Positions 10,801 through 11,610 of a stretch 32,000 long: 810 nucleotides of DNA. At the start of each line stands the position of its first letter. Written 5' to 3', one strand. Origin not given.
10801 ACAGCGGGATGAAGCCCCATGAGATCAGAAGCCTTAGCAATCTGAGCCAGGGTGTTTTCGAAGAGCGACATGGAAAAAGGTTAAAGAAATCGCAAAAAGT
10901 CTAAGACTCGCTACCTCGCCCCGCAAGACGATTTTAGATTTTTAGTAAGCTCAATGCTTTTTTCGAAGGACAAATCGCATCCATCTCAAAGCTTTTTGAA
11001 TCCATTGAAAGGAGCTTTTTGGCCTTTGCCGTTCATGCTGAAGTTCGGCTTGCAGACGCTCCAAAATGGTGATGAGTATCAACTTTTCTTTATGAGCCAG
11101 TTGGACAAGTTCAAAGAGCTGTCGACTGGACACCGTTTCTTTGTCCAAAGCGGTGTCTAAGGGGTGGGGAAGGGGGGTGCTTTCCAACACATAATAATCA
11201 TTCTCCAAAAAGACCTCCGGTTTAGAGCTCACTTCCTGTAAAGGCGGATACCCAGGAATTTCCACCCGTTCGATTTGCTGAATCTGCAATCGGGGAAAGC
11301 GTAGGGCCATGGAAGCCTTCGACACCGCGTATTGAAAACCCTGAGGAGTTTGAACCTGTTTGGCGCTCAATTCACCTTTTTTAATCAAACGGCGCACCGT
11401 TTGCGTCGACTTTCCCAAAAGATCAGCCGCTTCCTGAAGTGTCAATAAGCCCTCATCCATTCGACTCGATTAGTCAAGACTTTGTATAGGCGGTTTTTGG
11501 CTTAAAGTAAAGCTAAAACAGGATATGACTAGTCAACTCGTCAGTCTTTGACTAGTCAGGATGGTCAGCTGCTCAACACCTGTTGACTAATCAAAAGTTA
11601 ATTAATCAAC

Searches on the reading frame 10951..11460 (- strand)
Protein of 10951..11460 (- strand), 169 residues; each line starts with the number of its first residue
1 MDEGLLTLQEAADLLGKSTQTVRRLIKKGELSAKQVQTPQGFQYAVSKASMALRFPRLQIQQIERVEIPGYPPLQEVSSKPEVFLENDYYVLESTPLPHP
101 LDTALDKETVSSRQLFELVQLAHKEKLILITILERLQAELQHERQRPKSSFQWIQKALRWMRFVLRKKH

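Call 8: search_protein_families(library=pfam, proteins=[window:10951-11460:-], max_evalue=0.01)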
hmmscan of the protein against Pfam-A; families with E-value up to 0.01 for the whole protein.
window:10951-11460:- (169 aa): 10 families
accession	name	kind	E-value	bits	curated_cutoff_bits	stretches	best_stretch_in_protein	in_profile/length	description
PF12728.13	HTH_17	-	9.8e-09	35.8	27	1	5-34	1-31/51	Helix-turn-helix domain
PF13338.12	AbiEi_4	-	6.7e-05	23.4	25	1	4-31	12-38/49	Transcriptional regulator, AbiEi antitoxin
PF13551.12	HTH_29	-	0.00035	21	28.1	1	1-27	8-34/64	Winged helix-turn helix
PF04545.22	Sigma70_r4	-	0.0004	20.3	24.1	1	6-29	21-44/50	Sigma-70, region 4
PF10743.14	Phage_Cox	-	0.00057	20.1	27.5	1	5-40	11-46/87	Regulatory phage protein cox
PF13384.12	HTH_23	-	0.0023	18.1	24.6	1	6-27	18-39/50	Homeodomain-like domain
PF20155.4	TMP_3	-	0.0052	17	41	1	8-37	122-151/192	Tape measure protein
PF21531.3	Rv2175c_wHTH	-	0.0058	17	27.1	0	2-32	12-42/57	DNA-binding protein Rv2175c, wHTH domain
PF08220.18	HTH_DeoR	-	0.0067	16.6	21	0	3-24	12-33/57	DeoR-like helix-turn-helix domain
PF00376.29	MerR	-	0.0099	16.1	28.2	0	9-32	3-26/38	MerR family regulatory protein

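Call 9: search_protein_families(library=ncbifam, proteins=[window:10951-11460:-], max_evalue=0.1)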
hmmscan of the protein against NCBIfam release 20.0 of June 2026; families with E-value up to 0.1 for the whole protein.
window:10951-11460:- (169 aa): 2 families
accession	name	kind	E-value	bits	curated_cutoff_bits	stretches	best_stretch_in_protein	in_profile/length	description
TIGR01764.1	excise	domain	6.9e-07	29.5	28.8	1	5-35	1-31/49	excisionase family DNA-binding protein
NF040990.2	MamR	equivalog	0.011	16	100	1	8-37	46-75/91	magnetosome protein MamR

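Call 11: find_homologous_proteins(query=window:10951-11460:-, max_evalue=0.001)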
Query window:10951-11460:- (169 aa): 30 proteins with E <= 0.001 among 123 candidates.
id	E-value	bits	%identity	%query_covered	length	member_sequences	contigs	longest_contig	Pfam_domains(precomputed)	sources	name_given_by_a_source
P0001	3.4e-102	357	100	100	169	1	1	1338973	PF12728.14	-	-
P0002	3.9e-50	188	63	91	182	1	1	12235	PF12728.14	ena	-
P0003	2.0e-47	179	51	100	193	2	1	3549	PF12728.14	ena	-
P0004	2.9e-43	165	55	95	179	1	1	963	PF12728.14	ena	-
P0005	3.9e-43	165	54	94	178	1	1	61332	PF12728.14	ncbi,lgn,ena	-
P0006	1.5e-42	163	52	100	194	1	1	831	PF12728.14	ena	-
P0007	1.7e-42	163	52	95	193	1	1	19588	PF12728.14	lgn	-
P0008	8.0e-42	161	48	100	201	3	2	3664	PF12728.14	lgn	-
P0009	9.7e-42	160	53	95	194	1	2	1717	PF12728.14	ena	-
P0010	4.7e-41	158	50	94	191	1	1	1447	PF12728.14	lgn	-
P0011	4.6e-39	152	49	91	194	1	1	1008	PF12728.14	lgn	-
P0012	6.5e-39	151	50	91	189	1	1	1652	PF12728.14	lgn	-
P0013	9.2e-39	151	49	97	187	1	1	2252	PF12728.14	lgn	-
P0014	8.5e-27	112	39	96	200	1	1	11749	PF12728.14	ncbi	-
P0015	3.0e-26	110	48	86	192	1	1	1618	PF12728.14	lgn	-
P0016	3.8e-26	110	43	83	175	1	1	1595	PF12728.14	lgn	-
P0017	4.8e-26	109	38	94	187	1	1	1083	PF12728.14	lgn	-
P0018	1.4e-25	108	38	93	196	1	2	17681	PF12728.14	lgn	-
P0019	4.9e-24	103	41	94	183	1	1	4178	PF12728.14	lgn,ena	-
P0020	7.6e-24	102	41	91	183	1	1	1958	PF12728.14,PF10743.16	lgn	-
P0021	3.1e-23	100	42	92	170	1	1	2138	PF12728.14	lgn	-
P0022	3.7e-22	97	41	91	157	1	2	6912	PF12728.14,PF10743.16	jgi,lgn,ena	-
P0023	5.4e-22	96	39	95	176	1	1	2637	PF12728.14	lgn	-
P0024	1.3e-21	95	41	93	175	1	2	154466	PF12728.14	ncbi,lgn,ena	-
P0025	2.3e-20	91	37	91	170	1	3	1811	PF12728.14,PF13338.13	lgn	-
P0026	4.4e-20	90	36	95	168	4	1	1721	PF12728.14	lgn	-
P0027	1.4e-18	85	38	83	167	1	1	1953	PF12728.14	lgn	-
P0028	3.1e-18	84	39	88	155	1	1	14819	PF12728.14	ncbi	-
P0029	8.7e-18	83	38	88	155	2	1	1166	PF12728.14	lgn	-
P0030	1.4e-16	79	37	92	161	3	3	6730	PF12728.14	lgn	-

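Call 13: find_encoding_contigs(protein=P0002, flank=5000, max_places=2)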
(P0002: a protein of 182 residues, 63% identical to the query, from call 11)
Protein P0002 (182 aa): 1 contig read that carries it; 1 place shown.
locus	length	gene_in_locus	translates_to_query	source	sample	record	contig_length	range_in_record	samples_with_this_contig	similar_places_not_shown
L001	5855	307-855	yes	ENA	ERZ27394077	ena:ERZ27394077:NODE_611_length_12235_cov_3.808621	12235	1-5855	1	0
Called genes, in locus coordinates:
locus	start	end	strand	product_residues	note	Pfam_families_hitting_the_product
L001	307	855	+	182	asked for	PF12728:HTH_17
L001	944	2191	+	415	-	PF02812:ELFV_dehydrog_N, PF00208:ELFV_dehydrog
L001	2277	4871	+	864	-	PF01326:PPDK_N, PF00391:PEP-utilizers, PF02896:PEP-utilizers_C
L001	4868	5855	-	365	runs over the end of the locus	PF06005:ZapB (weak)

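Call 14: find_encoding_contigs(protein=P0005, flank=5000, max_places=2)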
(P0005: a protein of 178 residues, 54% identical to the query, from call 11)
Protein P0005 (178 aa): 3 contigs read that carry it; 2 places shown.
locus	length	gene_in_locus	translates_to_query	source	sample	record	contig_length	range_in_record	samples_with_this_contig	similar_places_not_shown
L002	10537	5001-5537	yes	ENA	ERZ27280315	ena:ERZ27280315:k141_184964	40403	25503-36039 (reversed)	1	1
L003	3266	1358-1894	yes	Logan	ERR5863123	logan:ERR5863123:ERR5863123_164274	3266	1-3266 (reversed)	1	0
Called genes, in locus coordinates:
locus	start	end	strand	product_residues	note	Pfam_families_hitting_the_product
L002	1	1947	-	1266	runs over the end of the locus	PF00395:SLH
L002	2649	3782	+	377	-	PF00226:DnaJ, PF01556:DnaJ_C, PF00684:DnaJ_CXXCXGXG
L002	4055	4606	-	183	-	-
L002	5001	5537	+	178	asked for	PF12728:HTH_17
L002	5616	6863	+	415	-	PF02812:ELFV_dehydrog_N, PF00208:ELFV_dehydrog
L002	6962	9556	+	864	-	PF01326:PPDK_N, PF00391:PEP-utilizers, PF02896:PEP-utilizers_C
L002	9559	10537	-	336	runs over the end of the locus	-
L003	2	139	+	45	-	?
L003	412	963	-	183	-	-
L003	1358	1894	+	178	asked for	PF12728:HTH_17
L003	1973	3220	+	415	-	PF02812:ELFV_dehydrog_N, PF00208:ELFV_dehydrog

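Call 18: find_related_loci(query=A1, collection=genome_contigs, flank=10000)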
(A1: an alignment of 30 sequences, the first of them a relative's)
Query A1 (169 aa) in genome_contigs; peptide patterns used: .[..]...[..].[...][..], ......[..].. (x = any residue, [..] = any of these).
62 stretches matched a pattern; 15 encode a relative of the query (tblastn E <= 1e-3); 15 distinct loci.
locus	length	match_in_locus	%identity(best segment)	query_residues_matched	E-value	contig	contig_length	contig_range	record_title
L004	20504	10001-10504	54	1-159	4e-52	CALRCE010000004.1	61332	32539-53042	MAG: Candidatus Peribacteria bacterium isolate Ike-50m-54 genome assembly, contig: Ike-50-c226, whole genome shotgun seq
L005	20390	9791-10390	48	1-169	6e-48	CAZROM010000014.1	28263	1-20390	MAG TPA_asm: uncultured Candidatus Peribacteria bacterium isolate SRP278252_co1_824 genome assembly, contig: NODE_2673_l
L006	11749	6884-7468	39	1-162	2e-31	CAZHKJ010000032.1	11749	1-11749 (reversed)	MAG TPA_asm: uncultured Candidatus Peribacteria bacterium isolate SRP286056_co1_480 genome assembly, contig: NODE_6968_l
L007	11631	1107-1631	40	3-165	4e-31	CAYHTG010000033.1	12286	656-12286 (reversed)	MAG TPA_asm: uncultured Candidatus Peribacteria bacterium isolate ERP119705_co15_114 genome assembly, contig: NODE_5960_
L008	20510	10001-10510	41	1-158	8e-30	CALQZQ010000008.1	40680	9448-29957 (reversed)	MAG: Candidatus Peribacteria bacterium isolate MaH-04nov19-42 genome assembly, contig: MaH-04nov19-C2125, whole genome s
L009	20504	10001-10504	35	1-160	1e-29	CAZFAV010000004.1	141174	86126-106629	MAG TPA_asm: uncultured Candidatus Peribacteria bacterium isolate SRP342105_co1_342 genome assembly, contig: NODE_135_le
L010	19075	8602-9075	39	1-161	2e-28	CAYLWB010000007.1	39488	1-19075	MAG TPA_asm: uncultured Candidatus Peribacteria bacterium isolate SRP300315_co1_78 genome assembly, contig: NODE_531_len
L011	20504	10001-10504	38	1-146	7e-25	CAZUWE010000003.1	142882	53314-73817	MAG TPA_asm: uncultured Candidatus Peribacteria bacterium isolate SRP342105_co1_252 genome assembly, contig: NODE_129_le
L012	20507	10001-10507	35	1-161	7e-25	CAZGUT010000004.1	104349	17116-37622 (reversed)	MAG TPA_asm: uncultured Candidatus Peribacteria bacterium isolate SRP077602_co2_44 genome assembly, contig: NODE_240_len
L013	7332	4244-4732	33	1-154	9e-24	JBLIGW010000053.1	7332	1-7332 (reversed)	MAG: Oceanicoccus sp. isolate 3300054697_34 Ga0535669_0015272, whole genome shotgun sequence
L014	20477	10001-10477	38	1-141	6e-21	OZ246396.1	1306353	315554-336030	MAG: uncultured Candidatus Peribacteria bacterium isolate ERP119705_co14_83 genome assembly, chromosome: 1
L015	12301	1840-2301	37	1-146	2e-20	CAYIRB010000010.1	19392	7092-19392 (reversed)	MAG TPA_asm: uncultured Candidatus Peribacteria bacterium isolate ERP119705_co25_662 genome assembly, contig: NODE_1740_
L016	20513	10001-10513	30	1-154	4e-20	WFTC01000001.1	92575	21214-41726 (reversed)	MAG: Candidatus Gracilibacteria bacterium isolate S139_120_esom k151_152954, whole genome shotgun sequence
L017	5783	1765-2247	36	1-143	1e-19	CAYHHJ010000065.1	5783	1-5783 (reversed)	MAG TPA_asm: uncultured Candidatus Peribacteria bacterium isolate ERP119702_co1_18 genome assembly, contig: NODE_20763_l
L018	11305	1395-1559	47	1-55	2e-13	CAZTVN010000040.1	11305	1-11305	MAG TPA_asm: uncultured Candidatus Peribacteria bacterium isolate binchicken_co213_143 genome assembly, contig: NODE_111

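Call 38: search_solved_structures(query=A1, max_evalue=1, show_alignments=2)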
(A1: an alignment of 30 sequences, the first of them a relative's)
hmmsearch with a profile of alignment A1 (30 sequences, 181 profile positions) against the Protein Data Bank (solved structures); distinct sequences matched with E-value up to 1: 2.
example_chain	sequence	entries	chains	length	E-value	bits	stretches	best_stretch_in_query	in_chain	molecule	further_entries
4lhf_A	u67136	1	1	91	4.1e-05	27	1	4-37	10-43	Regulatory protein cox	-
4j2n_A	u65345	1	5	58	0.0028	21.1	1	7-36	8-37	Gp37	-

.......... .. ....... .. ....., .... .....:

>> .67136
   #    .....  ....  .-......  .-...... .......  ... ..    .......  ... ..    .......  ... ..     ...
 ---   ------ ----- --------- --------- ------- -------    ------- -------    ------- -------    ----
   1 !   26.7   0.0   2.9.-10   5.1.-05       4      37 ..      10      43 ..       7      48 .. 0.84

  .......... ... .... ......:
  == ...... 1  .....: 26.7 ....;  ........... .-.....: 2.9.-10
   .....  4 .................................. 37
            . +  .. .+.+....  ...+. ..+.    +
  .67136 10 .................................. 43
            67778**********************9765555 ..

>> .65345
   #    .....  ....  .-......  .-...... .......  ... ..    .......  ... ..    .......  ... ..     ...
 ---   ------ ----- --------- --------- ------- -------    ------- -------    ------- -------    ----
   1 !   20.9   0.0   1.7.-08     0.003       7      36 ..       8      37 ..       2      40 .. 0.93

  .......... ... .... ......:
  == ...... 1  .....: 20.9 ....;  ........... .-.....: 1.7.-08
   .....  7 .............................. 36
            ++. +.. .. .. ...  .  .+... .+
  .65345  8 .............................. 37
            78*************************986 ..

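Call 43: predict_structure(alignment_id=A1)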
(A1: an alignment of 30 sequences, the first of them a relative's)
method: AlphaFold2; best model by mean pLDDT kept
length: 169 residues; sequences in the alignment: 30
mean_pLDDT: 75.8   pTM: 0.35
mean pLDDT of the five models: 75.8, 75.5, 74.1, 74.0, 73.2
residues with pLDDT >= 90: 80; 70-90: 30; 50-70: 16; < 50: 43
segments of 3 or more residues with pLDDT < 50: 64-103
pLDDT, mean of each block of 10 residues (from residue 1): 82 94 95 94 93 73 44 40 46 44 51 88 96 96 78 88 89
secondary structure, 60 per line:
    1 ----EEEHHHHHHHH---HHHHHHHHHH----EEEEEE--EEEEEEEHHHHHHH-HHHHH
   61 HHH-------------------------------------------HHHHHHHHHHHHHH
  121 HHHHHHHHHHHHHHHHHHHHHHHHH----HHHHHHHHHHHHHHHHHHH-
elements in order: E5-7 H8-15 H19-28 E33-38 E41-47 H48-54 H56-63 H107-145 H150-168

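Call 47: fold_search(model_id=the predicted structure, library=pdb)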
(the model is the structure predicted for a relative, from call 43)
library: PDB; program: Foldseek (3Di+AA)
matches with E <= 10: 967; with E <= 0.001: 0
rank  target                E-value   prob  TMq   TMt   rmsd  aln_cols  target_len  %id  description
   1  4j2n_C                9.2e-03  1.00  0.26  0.74   2.2        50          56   34  Crystal Structure of mycobacteriophage Pukovnik Xis (released 2013-10-23)
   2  4j2n_A                1.2e-02  1.00  0.26  0.76   2.2        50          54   34  Crystal Structure of mycobacteriophage Pukovnik Xis (released 2013-10-23)
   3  4lhf                  1.5e-02  1.00  0.27  0.54   3.8        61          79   33  Crystal structure of a DNA binding protein from phage P2 (released 2014-03-05)
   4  6ama_P                2.6e-02  1.00  0.25  0.65   2.9        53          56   30  Structure of S. coelicolor/S. venezuelae BldC-smeA-ssfA complex to 3.09 Angstrom (released 2018-03-28)
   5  6amk_B                3.6e-02  1.00  0.25  0.76   2.1        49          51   28  Structure of Streptomyces venezuelae BldC-whiI opt complex (released 2018-03-28)
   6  6ama_H                3.6e-02  1.00  0.24  0.63   2.6        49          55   31  Structure of S. coelicolor/S. venezuelae BldC-smeA-ssfA complex to 3.09 Angstrom (released 2018-03-28)
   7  6ama_Y                3.8e-02  1.00  0.25  0.63   2.6        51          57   31  Structure of S. coelicolor/S. venezuelae BldC-smeA-ssfA complex to 3.09 Angstrom (released 2018-03-28)
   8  1sfx_B                4.1e-02  0.94  0.22  0.34  11.3        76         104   21  X-ray crystal structure of putative HTH transcription regulator from Archaeoglobus fulgidus (released 2004-08-03)
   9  7dvt                  4.4e-02  0.69  0.20  0.22   7.7        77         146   13  Crystal structure of heme sensor protein PefR in complex with heme and carbon monoxide (released 2021-09-29)
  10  2f2e_A                5.7e-02  0.60  0.23  0.26  13.6        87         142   21  Crystal Structure of PA1607, a Putative Transcription Factor (released 2006-03-14)
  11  6amk_A                6.1e-02  1.00  0.24  0.66   2.6        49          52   31  Structure of Streptomyces venezuelae BldC-whiI opt complex (released 2018-03-28)
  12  6ama_B                6.5e-02  1.00  0.27  0.76   2.3        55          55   27  Structure of S. coelicolor/S. venezuelae BldC-smeA-ssfA complex to 3.09 Angstrom (released 2018-03-28)
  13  2f2e_B                6.5e-02  0.60  0.22  0.25  10.6        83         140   22  Crystal Structure of PA1607, a Putative Transcription Factor (released 2006-03-14)
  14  22oz_D                6.9e-02  0.72  0.20  0.20   5.8        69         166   20  Structural insights into HpaR-mediated recognition of hrpX and hrpG in Xanthomonas campestris pv. campestris (released 2026-03-11)
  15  4zzl_A                8.4e-02  0.60  0.21  0.23   7.4        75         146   13  MexR R21W derepressor mutant causing multidrug resistance in P. aeruginosa by mexAB-oprM efflux pump expression (released 2016-07-27)
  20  6ama_A                1.3e-01  0.99  0.24  0.69   2.2        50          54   32  Structure of S. coelicolor/S. venezuelae BldC-smeA-ssfA complex to 3.09 Angstrom (released 2018-03-28)
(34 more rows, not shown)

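Call 53: search_protein_families(library=pfam, proteins=[L012:10537-12102:+, L012:9132-9683:-, L016:9107-9658:-, L012:12114-13361:+, L016:10566-11810:+], max_evalue=0.01)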
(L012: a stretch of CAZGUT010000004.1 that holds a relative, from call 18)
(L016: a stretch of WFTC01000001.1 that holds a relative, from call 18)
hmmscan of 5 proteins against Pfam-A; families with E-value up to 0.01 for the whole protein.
L012:10537-12102:+ (521 aa): 2 families
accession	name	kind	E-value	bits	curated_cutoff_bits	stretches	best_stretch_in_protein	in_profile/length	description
PF00155.27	Aminotran_1_2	-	2.4e-25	89.9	19.7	1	160-360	37-243/361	Aminotransferase class I and II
PF00266.25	Aminotran_5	-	0.00033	20.2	21.5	1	189-309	62-177/371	Aminotransferase class-V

L012:9132-9683:- (183 aa): 0 families

L016:9107-9658:- (183 aa): 1 family
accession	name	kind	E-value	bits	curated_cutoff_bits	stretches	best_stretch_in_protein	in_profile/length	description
PF17247.7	DUF5316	-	0.0013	18.9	28.7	1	122-178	15-71/74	Family of unknown function (DUF5316)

L012:12114-13361:+ (415 aa): 3 families
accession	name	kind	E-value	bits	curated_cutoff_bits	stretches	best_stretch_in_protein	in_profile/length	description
PF00208.27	ELFV_dehydrog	-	1.4e-76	257.9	23.4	1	177-411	1-239/241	Glutamate/Leucine/Phenylalanine/Valine dehydrogenase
PF02812.23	ELFV_dehydrog_N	-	7.4e-60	200.8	25.3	1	31-159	1-129/129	Glu/Leu/Phe/Val dehydrogenase, dimerisation domain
PF02826.25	2-Hacid_dh_C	-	0.00079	19.3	25.1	1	201-240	30-69/178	D-isomer specific 2-hydroxyacid dehydrogenase, NAD binding domain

L016:10566-11810:+ (414 aa): 5 families
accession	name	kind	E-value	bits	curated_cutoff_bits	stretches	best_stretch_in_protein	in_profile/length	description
PF00208.27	ELFV_dehydrog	-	3.3e-76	256.6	23.4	1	177-412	1-240/241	Glutamate/Leucine/Phenylalanine/Valine dehydrogenase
PF02812.23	ELFV_dehydrog_N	-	5e-60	201.3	25.3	1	31-159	1-129/129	Glu/Leu/Phe/Val dehydrogenase, dimerisation domain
PF02826.25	2-Hacid_dh_C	-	0.0001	22.2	25.1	1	192-240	23-69/178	D-isomer specific 2-hydroxyacid dehydrogenase, NAD binding domain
PF00670.27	AdoHcyase_NAD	-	0.005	17.4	27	1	205-336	21-147/162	S-adenosyl-L-homocysteine hydrolase, NAD binding domain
PF00899.27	ThiF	-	0.0063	16.1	28.1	0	195-238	8-51/238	ThiF family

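Call 62: search_protein_representatives(alignment_id=A1)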
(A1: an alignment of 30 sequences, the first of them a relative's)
Query: 30 sequences, 181 profile positions. Proteins with E-value up to 0.001 (for the whole library): 1559; up to 1e-10: 129; up to 1e-30: 39. The best 150 are listed.
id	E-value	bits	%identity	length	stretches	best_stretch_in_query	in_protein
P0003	5.9e-69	248.1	-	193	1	1-178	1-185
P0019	1.5e-62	227.3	-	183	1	1-178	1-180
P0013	8.9e-61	221.5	-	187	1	3-177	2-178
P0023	6.5e-60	218.7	-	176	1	1-176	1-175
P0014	2.8e-59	216.6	-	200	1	1-179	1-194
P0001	4.9e-57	209.3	-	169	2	96-178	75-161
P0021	3.9e-54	199.8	-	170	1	1-176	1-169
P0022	1.8e-52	194.4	-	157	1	1-176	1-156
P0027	5.4e-45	170.0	-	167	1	1-176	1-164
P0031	8.8e-45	169.4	-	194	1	2-175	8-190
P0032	4.7e-43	163.7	-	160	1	1-175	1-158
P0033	4.4e-40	154.0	-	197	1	1-165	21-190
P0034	5.6e-40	153.7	-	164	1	2-174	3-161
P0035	1.4e-39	152.4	-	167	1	2-175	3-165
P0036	1.5e-39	152.3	-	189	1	1-176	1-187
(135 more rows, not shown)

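Call 67: search_protein_families(library=phrogs, proteins=[window:10951-11460:-], max_evalue=0.001)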
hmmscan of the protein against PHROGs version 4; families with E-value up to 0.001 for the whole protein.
window:10951-11460:- (169 aa): 4 families
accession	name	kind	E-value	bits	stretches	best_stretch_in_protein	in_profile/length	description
phrog_2907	-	integration and excision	3.1e-07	31.8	1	2-38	3-39/117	excisionase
phrog_66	-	integration and excision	9e-06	26.6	1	2-63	90-152/412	excisionase and transcriptional regulator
phrog_2474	-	transcription regulation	2.6e-05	25.1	1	3-39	46-82/118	MerR-like transcriptional regulator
phrog_2655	-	integration and excision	0.00028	21.6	1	4-51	113-160/181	excisionase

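Call 68: search_protein_families(library=padloc, proteins=[window:10951-11460:-], max_evalue=0.001)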
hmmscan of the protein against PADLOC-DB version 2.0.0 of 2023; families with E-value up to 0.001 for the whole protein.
window:10951-11460:- (169 aa): 1 family
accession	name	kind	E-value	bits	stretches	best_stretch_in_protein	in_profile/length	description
PDLC04133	mad1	-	3.9e-06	25.1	1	1-31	1-31/60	mads_1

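Call 77: search_solved_structures(query=A1, max_evalue=10, show_alignments=0)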
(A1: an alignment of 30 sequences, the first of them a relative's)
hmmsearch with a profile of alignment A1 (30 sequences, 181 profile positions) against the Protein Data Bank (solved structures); distinct sequences matched with E-value up to 10: 4.
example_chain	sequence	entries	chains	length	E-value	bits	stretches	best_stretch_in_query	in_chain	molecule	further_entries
4lhf_A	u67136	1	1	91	4.1e-05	27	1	4-37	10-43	Regulatory protein cox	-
4j2n_A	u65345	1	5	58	0.0028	21.1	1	7-36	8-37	Gp37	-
8x9c_A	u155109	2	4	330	1.3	12.3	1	106-169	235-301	Terpenoid synthase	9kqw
8exe_A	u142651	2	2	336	1.8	11.9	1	96-150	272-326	Terminal nucleotidyltransferase 5A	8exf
